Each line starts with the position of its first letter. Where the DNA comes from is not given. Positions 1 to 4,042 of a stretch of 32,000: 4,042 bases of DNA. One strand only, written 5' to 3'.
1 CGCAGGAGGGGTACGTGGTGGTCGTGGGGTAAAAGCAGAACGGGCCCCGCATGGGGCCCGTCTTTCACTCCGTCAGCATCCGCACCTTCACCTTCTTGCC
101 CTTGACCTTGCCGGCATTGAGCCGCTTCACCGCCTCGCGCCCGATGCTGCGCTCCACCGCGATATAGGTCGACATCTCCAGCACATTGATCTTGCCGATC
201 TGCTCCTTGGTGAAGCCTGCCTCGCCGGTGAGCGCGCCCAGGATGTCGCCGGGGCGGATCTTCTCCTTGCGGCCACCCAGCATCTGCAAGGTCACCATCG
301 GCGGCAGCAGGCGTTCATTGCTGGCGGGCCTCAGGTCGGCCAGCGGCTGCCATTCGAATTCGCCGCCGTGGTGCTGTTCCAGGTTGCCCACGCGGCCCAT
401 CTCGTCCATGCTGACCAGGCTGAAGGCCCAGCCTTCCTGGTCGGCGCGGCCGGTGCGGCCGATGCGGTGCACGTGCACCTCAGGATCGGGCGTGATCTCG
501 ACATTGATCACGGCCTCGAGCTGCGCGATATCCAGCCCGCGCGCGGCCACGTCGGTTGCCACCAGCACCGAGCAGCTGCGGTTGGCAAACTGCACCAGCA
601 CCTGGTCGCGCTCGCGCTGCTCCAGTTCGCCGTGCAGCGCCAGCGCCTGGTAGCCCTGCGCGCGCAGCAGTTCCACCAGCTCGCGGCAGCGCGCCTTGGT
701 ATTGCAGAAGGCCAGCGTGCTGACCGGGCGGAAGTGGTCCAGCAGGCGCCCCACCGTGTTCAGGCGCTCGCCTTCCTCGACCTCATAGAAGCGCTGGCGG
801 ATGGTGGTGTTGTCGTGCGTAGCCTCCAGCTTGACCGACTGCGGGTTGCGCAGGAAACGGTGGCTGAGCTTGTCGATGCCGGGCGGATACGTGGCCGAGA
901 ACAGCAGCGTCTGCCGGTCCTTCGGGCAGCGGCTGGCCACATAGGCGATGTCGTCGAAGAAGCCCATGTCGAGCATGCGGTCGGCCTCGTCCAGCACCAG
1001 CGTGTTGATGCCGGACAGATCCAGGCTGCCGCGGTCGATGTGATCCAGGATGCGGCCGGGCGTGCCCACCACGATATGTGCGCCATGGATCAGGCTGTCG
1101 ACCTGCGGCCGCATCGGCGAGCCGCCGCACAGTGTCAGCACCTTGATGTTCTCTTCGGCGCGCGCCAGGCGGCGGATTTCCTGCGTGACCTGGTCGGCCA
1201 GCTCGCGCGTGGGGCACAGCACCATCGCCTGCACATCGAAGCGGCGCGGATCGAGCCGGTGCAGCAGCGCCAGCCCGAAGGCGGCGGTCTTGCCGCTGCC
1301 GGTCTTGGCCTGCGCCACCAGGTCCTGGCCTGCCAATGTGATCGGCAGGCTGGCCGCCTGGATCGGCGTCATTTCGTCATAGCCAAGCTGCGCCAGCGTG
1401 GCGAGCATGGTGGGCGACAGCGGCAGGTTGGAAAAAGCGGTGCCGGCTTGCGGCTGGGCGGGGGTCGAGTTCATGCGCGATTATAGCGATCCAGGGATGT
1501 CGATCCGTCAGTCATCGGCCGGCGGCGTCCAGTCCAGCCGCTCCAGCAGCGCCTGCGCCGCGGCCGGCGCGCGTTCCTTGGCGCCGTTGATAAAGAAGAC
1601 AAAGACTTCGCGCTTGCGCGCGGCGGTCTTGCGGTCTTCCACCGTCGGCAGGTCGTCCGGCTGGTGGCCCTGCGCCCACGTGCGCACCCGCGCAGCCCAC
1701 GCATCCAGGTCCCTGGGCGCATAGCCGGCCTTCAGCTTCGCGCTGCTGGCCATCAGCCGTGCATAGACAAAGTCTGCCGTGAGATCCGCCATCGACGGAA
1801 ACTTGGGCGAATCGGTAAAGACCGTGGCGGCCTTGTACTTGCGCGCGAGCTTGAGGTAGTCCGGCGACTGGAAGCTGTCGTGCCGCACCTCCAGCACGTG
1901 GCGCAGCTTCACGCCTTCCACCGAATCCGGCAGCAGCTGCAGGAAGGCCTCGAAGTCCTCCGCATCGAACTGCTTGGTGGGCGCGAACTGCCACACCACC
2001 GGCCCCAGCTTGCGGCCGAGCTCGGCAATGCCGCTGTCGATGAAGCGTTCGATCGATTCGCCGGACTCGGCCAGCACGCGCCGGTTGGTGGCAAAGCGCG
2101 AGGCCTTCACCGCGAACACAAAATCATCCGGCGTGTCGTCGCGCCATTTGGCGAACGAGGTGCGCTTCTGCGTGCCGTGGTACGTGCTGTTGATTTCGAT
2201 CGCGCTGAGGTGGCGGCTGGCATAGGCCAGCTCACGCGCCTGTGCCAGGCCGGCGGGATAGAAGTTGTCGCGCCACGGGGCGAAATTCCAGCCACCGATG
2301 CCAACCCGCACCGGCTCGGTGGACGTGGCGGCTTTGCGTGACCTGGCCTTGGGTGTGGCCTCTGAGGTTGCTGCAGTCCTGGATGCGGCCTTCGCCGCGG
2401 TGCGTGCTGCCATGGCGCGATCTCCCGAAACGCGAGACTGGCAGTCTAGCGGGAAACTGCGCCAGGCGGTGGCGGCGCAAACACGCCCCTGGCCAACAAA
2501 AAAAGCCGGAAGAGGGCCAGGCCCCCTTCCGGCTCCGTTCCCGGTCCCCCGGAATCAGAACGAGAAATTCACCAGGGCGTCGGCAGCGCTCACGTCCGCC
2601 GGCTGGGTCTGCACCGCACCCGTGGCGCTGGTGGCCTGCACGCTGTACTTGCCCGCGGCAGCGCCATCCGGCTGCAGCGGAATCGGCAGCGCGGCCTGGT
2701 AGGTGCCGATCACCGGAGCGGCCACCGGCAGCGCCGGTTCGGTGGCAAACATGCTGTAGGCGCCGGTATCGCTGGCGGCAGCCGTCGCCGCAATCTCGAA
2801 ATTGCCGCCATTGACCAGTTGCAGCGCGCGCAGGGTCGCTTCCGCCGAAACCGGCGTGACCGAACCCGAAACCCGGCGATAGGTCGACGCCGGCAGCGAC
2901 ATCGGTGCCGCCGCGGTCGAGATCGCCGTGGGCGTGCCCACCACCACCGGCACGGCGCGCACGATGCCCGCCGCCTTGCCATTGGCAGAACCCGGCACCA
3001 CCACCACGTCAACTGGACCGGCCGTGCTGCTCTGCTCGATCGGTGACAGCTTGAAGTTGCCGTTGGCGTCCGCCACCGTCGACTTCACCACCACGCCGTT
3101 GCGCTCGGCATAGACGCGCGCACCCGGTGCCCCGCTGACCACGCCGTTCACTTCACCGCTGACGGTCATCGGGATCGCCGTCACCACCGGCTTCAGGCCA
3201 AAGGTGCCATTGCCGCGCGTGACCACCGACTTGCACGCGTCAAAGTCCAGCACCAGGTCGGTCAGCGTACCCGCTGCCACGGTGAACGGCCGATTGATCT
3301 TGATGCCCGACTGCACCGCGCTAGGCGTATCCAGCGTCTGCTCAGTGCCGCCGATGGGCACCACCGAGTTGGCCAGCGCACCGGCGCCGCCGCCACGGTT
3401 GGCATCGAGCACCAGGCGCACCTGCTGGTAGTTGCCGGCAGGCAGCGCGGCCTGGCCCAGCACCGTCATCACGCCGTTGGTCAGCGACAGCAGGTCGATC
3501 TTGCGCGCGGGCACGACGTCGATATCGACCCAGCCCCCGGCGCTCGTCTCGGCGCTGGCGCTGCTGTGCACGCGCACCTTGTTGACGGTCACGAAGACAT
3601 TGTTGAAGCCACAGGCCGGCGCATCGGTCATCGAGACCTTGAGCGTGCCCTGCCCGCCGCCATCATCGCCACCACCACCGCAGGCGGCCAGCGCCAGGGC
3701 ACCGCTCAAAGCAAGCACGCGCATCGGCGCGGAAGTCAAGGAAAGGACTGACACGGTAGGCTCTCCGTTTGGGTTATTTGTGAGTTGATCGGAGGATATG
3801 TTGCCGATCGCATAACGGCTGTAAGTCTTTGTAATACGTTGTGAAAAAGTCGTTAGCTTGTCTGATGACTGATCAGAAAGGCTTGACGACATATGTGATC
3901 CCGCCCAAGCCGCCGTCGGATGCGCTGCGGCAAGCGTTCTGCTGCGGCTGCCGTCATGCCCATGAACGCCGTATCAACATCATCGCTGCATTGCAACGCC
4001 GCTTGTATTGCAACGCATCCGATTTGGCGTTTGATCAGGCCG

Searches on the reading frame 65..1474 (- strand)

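Call 63: search_protein_families(library=pfam, proteins=[window:65-1474:-], max_evalue=0.00001)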
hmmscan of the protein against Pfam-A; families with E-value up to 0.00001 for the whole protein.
window:65-1474:- (469 aa): 4 families
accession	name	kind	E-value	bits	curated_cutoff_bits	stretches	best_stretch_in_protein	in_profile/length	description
PF00270.35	DEAD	-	1.4e-47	162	26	1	36-201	1-165/167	DEAD/DEAH box helicase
PF00271.37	Helicase_C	-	1.3e-28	99.8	23.5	1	239-344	4-109/110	Helicase conserved C-terminal domain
PF03880.21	DbpA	-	3e-22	78.9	25.6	1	395-465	1-71/72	DbpA RNA binding domain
PF04851.21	ResIII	-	1.4e-06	28.8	22.5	1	52-196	26-162/164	Type III restriction enzyme, res subunit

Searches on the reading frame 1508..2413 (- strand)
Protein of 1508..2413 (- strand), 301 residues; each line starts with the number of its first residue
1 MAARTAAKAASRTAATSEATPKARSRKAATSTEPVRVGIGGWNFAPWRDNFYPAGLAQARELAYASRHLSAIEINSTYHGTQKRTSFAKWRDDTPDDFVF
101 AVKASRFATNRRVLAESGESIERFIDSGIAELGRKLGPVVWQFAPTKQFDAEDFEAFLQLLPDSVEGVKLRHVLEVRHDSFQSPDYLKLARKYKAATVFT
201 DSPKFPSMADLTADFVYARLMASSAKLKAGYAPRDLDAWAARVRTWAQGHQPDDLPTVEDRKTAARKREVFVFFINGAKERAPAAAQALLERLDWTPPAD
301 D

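Call 63: search_protein_families(library=pfam, proteins=[window:1508-2413:-], max_evalue=0.00001)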
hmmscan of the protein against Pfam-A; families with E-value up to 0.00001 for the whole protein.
window:1508-2413:- (301 aa): 1 family
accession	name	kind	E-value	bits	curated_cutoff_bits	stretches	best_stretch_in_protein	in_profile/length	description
PF01904.24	DUF72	-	1.8e-62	211.7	25.3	1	52-291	1-216/217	Protein of unknown function DUF72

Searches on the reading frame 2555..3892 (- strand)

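Call 63: search_protein_families(library=pfam, proteins=[window:2555-3892:-], max_evalue=0.00001)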
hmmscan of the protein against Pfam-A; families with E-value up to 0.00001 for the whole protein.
window:2555-3892:- (445 aa): 1 family
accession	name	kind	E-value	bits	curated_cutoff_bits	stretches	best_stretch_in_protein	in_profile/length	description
PF14321.11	DUF4382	-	1.5e-42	145.5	25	1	81-235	1-136/136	Domain of unknown function (DUF4382)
